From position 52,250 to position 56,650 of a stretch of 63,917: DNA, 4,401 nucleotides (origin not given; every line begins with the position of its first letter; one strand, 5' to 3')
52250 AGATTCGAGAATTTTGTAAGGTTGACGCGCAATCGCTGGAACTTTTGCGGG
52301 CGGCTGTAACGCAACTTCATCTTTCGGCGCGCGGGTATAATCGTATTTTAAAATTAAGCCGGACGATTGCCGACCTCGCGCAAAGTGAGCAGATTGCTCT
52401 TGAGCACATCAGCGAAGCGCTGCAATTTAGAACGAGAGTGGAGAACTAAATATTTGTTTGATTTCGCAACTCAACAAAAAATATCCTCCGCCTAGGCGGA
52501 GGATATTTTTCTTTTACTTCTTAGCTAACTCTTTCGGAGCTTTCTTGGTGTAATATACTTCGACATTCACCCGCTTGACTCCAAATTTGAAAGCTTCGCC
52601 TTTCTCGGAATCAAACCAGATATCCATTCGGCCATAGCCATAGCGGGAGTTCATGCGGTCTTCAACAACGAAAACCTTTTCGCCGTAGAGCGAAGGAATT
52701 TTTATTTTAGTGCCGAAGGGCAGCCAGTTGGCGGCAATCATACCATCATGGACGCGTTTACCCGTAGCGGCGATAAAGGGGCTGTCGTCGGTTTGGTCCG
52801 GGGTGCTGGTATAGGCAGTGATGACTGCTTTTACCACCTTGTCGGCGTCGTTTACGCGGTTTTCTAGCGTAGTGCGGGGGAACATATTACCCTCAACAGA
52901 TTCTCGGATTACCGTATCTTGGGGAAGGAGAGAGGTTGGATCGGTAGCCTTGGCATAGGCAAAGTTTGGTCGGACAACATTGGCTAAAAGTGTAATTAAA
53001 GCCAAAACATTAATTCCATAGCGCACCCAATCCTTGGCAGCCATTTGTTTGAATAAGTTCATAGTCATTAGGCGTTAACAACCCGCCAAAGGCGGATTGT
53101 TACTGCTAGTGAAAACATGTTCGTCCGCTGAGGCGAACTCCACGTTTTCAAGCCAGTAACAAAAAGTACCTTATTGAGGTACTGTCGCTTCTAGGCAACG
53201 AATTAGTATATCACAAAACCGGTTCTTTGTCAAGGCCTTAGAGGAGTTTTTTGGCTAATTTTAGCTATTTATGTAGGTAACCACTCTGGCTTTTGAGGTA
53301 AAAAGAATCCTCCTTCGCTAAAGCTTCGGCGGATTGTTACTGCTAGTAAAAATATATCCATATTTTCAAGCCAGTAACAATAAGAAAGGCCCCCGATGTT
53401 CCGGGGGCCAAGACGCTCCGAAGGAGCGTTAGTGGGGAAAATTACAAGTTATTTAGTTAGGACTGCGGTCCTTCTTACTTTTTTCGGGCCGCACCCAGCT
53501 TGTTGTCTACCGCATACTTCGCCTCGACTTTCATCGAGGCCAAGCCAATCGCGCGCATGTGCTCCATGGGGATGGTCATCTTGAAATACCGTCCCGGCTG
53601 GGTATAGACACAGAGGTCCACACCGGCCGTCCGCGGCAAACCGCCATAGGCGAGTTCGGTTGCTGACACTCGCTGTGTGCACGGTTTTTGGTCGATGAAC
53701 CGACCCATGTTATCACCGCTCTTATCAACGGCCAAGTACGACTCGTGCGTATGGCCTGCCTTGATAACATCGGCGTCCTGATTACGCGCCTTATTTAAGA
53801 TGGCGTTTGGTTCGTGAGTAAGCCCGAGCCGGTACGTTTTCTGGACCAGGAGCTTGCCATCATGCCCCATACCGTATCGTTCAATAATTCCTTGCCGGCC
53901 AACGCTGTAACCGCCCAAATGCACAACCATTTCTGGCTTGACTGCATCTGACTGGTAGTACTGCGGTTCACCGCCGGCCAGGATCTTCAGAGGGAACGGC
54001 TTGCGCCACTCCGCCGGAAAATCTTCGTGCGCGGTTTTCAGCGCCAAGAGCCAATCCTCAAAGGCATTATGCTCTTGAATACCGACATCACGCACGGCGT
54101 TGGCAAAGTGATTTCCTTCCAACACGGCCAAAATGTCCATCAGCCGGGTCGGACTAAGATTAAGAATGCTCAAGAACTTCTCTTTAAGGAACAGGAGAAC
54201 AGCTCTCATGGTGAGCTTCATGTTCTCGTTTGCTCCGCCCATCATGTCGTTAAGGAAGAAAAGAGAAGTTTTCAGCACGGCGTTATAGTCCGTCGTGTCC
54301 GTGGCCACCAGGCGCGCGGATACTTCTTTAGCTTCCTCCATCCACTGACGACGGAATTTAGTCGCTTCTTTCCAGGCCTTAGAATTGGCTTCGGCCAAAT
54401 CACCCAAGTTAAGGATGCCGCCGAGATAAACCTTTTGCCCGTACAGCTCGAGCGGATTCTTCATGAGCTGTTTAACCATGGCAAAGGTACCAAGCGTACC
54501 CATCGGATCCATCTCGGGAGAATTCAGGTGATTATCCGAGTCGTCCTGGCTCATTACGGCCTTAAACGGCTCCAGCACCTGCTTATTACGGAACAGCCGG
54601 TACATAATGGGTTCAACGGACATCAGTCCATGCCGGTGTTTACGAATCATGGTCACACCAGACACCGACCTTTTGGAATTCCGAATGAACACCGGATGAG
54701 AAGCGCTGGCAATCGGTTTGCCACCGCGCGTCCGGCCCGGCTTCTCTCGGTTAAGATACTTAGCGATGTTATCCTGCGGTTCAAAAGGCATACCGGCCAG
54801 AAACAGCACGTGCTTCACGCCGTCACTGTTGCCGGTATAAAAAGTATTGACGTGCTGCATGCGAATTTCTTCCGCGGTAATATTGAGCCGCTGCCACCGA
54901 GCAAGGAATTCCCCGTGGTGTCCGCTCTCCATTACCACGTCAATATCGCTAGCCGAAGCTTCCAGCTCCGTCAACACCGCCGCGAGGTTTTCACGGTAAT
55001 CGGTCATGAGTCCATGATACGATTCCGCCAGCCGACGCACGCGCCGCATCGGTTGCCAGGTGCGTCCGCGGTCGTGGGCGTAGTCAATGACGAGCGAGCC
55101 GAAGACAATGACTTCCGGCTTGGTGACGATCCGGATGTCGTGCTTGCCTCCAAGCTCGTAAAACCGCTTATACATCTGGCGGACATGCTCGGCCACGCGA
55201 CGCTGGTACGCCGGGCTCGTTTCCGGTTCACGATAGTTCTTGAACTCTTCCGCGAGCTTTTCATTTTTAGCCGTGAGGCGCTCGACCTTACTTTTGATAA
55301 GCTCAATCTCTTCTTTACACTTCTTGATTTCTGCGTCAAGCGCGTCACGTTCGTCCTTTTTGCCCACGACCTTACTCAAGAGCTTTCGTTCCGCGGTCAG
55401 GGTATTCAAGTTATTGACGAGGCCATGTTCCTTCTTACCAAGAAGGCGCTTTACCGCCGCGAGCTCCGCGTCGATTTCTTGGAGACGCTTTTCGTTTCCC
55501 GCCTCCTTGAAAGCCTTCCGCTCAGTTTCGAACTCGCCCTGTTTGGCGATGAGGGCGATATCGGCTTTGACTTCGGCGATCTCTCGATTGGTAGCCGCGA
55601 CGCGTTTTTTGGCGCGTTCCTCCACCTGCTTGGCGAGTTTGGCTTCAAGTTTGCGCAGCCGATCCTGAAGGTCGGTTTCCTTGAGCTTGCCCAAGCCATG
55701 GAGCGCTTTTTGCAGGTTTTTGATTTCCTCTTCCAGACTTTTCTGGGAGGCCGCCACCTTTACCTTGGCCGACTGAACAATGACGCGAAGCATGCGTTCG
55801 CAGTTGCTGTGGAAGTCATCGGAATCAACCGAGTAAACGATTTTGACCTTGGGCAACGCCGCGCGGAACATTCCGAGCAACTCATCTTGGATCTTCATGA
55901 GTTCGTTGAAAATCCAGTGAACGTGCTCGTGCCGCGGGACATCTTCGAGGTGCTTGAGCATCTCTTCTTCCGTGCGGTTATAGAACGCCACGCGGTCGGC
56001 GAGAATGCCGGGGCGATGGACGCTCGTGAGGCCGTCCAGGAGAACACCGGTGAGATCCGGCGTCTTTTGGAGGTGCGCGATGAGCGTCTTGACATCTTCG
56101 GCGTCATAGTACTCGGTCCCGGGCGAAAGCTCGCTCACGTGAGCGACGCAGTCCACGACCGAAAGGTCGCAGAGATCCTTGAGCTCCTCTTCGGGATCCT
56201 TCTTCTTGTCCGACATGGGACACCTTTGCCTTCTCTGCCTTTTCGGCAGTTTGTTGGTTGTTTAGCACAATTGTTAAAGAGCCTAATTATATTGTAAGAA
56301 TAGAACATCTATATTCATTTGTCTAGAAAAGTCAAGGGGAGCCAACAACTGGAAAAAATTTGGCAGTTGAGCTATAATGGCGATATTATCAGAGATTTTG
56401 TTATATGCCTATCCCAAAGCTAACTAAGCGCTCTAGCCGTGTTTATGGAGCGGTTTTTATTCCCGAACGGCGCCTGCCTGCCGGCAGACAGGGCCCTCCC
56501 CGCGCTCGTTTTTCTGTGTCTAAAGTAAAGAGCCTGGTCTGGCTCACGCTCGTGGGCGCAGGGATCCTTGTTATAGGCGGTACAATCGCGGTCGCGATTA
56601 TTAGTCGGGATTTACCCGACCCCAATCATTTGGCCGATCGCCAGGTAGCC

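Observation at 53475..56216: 913-aa GC-rich orphan fusing a long coiled coil to an Mre11/SbcD-type metallophosphoesterase motif set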

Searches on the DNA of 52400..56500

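Call 22: search_rna_families(source=window, start=52400, end=56500, threshold=evalue, max_evalue=1)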
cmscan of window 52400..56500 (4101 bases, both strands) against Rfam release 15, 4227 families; matches with E-value up to 1: 5.
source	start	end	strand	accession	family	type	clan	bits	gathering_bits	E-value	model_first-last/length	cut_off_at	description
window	52474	52597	-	RF00515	PyrR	Cis-reg;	-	31.8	54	0.12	1-115/115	no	PyrR binding site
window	52470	52520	-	RF04352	Plastid-psbA-4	Cis-reg;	CL00153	25.9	56.8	0.24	1-61/61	no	Plastid-psbA-4 3UTR RNA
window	53107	53184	+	RF02236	asX2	Gene; sRNA;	-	23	70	0.25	1-87/87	no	Xanthomonas sRNA asX2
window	52400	52509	+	RF02901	AaHKsRNA41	Gene; sRNA;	-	17.2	97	1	93-187/187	5'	Aggregatibacter sRNA 41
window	53381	53431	-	RF02654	MicL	Gene; sRNA;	-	16.9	56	0.12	1-308/308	no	MicL sRNA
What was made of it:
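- Tried and rejected: Rfam has no match for the spacer repeats (call 22).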
